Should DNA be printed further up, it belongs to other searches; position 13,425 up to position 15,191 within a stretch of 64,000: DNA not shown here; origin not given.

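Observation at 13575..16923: HerA-like ATPase / COG1340 coiled-coil / V4R / Roadblock gene cluster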

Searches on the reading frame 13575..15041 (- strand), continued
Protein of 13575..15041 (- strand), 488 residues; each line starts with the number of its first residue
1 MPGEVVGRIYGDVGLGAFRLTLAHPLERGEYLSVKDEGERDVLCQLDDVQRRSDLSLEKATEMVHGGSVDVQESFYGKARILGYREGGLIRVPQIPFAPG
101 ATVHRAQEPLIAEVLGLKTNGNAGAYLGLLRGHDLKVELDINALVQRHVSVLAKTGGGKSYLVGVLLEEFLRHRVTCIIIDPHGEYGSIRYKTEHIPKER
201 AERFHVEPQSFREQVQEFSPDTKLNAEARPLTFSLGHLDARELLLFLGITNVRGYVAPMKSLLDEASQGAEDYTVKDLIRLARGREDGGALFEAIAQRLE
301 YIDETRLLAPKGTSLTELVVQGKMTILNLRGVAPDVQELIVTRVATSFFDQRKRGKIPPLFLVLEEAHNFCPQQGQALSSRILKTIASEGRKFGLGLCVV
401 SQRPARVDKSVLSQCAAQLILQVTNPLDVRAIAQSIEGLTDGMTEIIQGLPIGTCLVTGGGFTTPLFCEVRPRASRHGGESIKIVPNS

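Call 30: search_solved_structures(query=window:13575-15041:-, max_evalue=0.001)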
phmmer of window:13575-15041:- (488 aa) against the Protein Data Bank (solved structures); distinct sequences matched with E-value up to 0.001: 10.
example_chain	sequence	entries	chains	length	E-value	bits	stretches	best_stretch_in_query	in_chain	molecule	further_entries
9x1l_A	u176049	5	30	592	2.4e-31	112.3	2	286-483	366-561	DNA helicase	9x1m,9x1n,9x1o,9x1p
4d2i_A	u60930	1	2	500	3.2e-30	108.5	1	92-465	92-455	HERA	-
8wiv_A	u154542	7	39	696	6.6e-22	81.1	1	350-472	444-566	Helicase HerA central domain-containing protein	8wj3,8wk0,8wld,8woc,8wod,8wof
8ziq_M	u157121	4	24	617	3.4e-20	75.5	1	321-463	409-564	HerA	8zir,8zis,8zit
9c1m_M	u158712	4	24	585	3.4e-19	72.2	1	357-469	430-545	ATP-binding protein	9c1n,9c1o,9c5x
8j4u_M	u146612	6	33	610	2.1e-18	69.6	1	268-471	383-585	Nucleoside triphosphate hydrolase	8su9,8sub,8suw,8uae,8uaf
8xau_A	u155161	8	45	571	1.1e-16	63.9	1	323-470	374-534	ATP-binding protein | HerA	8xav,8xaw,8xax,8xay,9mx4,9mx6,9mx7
8yho_A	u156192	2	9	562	8.6e-14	54.4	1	304-478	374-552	DUF87 domain-containing protein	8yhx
8wet_A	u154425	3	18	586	1.8e-08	36.9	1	321-433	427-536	TdpA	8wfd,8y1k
7f6d_B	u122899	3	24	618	1.3e-05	27.4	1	323-421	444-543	HerA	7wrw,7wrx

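Call 35: search_protein_families(library=padloc, proteins=[window:13575-15041:-], max_evalue=0.01)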
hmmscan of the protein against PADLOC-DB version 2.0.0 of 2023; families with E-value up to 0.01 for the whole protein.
window:13575-15041:- (488 aa): 18 families
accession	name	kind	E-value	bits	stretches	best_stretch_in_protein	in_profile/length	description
PDLC04105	HerA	-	5.7e-47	158.5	2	321-475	378-540/576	-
PDLC04102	HerA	-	2.5e-33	113.3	2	316-473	459-622/654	-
PDLC02185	HerA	-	4e-31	106.4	2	323-470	407-561/585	-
PDLC04100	HerA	-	5.8e-29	99.2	2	323-470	401-555/580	-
PDLC04106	HerA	-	4e-27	93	2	323-470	470-628/667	-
PDLC04098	HerA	-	1.7e-26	91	2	320-472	482-648/686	-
PDLC04103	HerA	-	2.9e-26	89.9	2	335-471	414-557/579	-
PDLC04140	mad8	-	4.4e-25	86.9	1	133-481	14-310/314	mads_8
PDLC04097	HerA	-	5.6e-23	79.4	2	321-473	431-595/618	-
PDLC01055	HerA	-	2.9e-21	73.9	2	314-475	374-529/532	Type III coevolved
PDLC04104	HerA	-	7.5e-20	69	1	325-462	183-328/379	-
PDLC02188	HerA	-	1.1e-19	68.8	1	358-470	427-542/578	-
PDLC04101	HerA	-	1.2e-07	28.8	1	139-192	161-215/400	-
PDLC02684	DndH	-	3.4e-07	26.2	1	312-402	1544-1636/1715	DndH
PDLC04099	HerA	-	4.1e-07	27.5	1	139-189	162-213/214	-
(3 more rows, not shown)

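Call 78: find_encoding_contigs(protein=P0006, flank=7000, max_places=1)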
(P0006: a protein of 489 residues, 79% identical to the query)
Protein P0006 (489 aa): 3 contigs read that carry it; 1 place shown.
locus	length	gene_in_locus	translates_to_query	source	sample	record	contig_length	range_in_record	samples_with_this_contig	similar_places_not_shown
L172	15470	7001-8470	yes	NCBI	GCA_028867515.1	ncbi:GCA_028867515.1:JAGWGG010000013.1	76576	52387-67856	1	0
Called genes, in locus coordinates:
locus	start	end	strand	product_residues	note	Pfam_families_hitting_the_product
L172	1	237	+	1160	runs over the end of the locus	PF00801:PKD (weak)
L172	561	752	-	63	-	PF01194:RNA_pol_N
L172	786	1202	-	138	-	PF00380:Ribosomal_S9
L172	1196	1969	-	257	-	PF00572:Ribosomal_L13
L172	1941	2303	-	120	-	PF17135:Ribosomal_L18 (weak), PF00828:Ribosomal_L27A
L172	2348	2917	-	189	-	PF13302:Acetyltransf_3 (weak), PF00583:Acetyltransf_1, PF13673:Acetyltransf_10 (weak), PF13508:Acetyltransf_7, PF08445:FR47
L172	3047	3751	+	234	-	-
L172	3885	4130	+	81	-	PF05239:PRC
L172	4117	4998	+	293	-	PF13641:Glyco_tranf_2_3, PF00535:Glycos_transf_2, PF10111:Glyco_tranf_2_2, PF13632:Glyco_trans_2_3 (weak)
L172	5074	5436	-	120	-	PF03259:Robl_LC7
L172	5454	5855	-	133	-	PF02830:V4R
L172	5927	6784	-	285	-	PF23435:DUF7121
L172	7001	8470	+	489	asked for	PF01935:DUF87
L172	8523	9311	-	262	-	-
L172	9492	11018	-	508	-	PF02789:Peptidase_M17_N, PF00883:Peptidase_M17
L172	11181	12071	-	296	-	-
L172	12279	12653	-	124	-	PF04472:SepF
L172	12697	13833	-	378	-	PF04981:NMD3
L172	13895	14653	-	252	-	PF00252:Ribosomal_L16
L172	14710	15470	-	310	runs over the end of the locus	PF00288:GHMP_kinases_N (weak)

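Call 79: find_encoding_contigs(protein=P0008, flank=7000, max_places=1)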
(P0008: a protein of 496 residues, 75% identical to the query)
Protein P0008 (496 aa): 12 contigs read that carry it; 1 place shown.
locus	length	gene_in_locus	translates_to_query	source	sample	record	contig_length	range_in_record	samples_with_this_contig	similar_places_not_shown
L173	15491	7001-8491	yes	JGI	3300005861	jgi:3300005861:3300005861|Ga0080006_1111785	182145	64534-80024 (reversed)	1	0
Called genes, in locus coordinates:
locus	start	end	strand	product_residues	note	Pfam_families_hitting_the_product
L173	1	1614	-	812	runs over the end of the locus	PF09137:Glucodextran_N, PF00723:Glyco_hydro_15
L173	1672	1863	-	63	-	PF01194:RNA_pol_N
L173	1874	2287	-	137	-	PF00380:Ribosomal_S9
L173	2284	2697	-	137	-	PF00572:Ribosomal_L13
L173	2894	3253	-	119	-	PF17135:Ribosomal_L18 (weak), PF00828:Ribosomal_L27A (weak)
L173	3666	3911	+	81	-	PF05239:PRC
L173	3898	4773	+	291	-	PF13641:Glyco_tranf_2_3, PF00535:Glycos_transf_2, PF10111:Glyco_tranf_2_2 (weak), PF13632:Glyco_trans_2_3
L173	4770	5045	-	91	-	-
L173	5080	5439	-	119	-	PF03259:Robl_LC7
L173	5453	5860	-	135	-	PF02830:V4R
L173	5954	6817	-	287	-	PF23435:DUF7121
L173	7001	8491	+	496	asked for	PF09378:HAS-barrel (faint), PF01935:DUF87, PF10412:TrwB_AAD_bind (faint)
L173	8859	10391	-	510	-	PF02789:Peptidase_M17_N, PF00883:Peptidase_M17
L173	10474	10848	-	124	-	PF04472:SepF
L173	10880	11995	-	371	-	PF04981:NMD3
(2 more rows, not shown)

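Call 80: find_encoding_contigs(protein=P0016, flank=7000, max_places=1)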
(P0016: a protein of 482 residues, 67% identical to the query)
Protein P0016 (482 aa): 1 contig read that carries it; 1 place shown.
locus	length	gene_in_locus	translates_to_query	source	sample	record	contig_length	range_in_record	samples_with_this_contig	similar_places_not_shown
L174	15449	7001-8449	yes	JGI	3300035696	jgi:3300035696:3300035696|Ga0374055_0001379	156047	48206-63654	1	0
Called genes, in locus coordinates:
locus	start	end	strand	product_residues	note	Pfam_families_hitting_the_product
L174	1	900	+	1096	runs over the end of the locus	PF13620:CarboxypepD_reg (weak), PF18911:PKD_4 (faint)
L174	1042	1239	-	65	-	PF01194:RNA_pol_N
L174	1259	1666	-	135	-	PF00380:Ribosomal_S9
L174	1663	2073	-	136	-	PF00572:Ribosomal_L13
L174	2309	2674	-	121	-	PF17135:Ribosomal_L18, PF00828:Ribosomal_L27A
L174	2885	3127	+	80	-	PF05239:PRC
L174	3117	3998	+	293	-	PF13506:Glyco_transf_21 (faint), PF13641:Glyco_tranf_2_3, PF00535:Glycos_transf_2, PF10111:Glyco_tranf_2_2 (faint), PF13632:Glyco_trans_2_3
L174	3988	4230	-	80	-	-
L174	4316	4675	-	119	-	PF03259:Robl_LC7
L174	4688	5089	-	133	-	PF02830:V4R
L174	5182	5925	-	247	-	PF00702:Hydrolase, PF13419:HAD_2 (weak)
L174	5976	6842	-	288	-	PF23435:DUF7121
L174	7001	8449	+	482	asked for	PF01935:DUF87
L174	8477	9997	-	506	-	PF02789:Peptidase_M17_N, PF00883:Peptidase_M17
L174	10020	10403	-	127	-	PF04472:SepF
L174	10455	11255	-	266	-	PF04981:NMD3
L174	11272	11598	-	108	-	PF04242:DUF424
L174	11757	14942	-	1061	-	PF17207:MCM_OB, PF00493:MCM, PF14890:Intein_splicing, PF14528:LAGLIDADG_3 (faint), PF00493:MCM, PF01078:Mg_chelatase (weak), PF17855:MCM_lid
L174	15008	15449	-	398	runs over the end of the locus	PF01336:tRNA_anti-codon (weak), PF00152:tRNA-synt_2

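Call 91: search_protein_families(library=ncbifam, proteins=[L004:6222-6965:-], max_evalue=0.001)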
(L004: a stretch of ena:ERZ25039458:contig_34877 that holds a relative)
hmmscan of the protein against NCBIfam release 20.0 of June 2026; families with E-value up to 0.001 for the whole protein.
L004:6222-6965:- (247 aa): 11 families
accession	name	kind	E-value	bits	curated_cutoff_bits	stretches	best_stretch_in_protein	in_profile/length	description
NF053830.1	RUBPPhHalo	equivalog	3.1e-11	43.4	330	1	107-213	101-208/234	ribulose-1,5-bisphosphate 5-phosphatase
TIGR02253.1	CTE7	subfamily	7.5e-10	38.9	169.75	1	8-212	4-198/221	TIGR02253 family HAD-type hydrolase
TIGR01428.1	HAD_type_II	equivalog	8.2e-09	35.7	125.4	1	90-213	72-195/197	haloacid dehalogenase type II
TIGR01454.1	AHBA_synth_RP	hypoth_equivalog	4.9e-08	32.8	246.65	1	89-204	55-170/205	AHBA synthesis associated protein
TIGR01449.2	PGP_bact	equivalog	6e-08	32.5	180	1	109-208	85-184/213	phosphoglycolate phosphatase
TIGR01662.1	HAD-SF-IIIA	subfamily_domain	7.7e-07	29.3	44.6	1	103-209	19-139/141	HAD-IIIA family hydrolase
NF009695.0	PRK13222.1-2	equivalog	5.6e-06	26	225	1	109-206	94-191/226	phosphoglycolate phosphatase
TIGR01549.1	HAD-SF-IA-v1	subfamily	1e-05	26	23.3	0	70-202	20-149/149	HAD-IA family hydrolase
NF009697.0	PRK13222.1-4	equivalog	0.00018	20.9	327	1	110-206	95-191/232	phosphoglycolate phosphatase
NF009694.0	PRK13222.1-1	equivalog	0.00019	20.8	415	1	89-207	85-209/252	phosphoglycolate phosphatase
TIGR01691.1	enolase-ppase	equivalog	0.00023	20.6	128.1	0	170-213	162-204/224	acireductone synthase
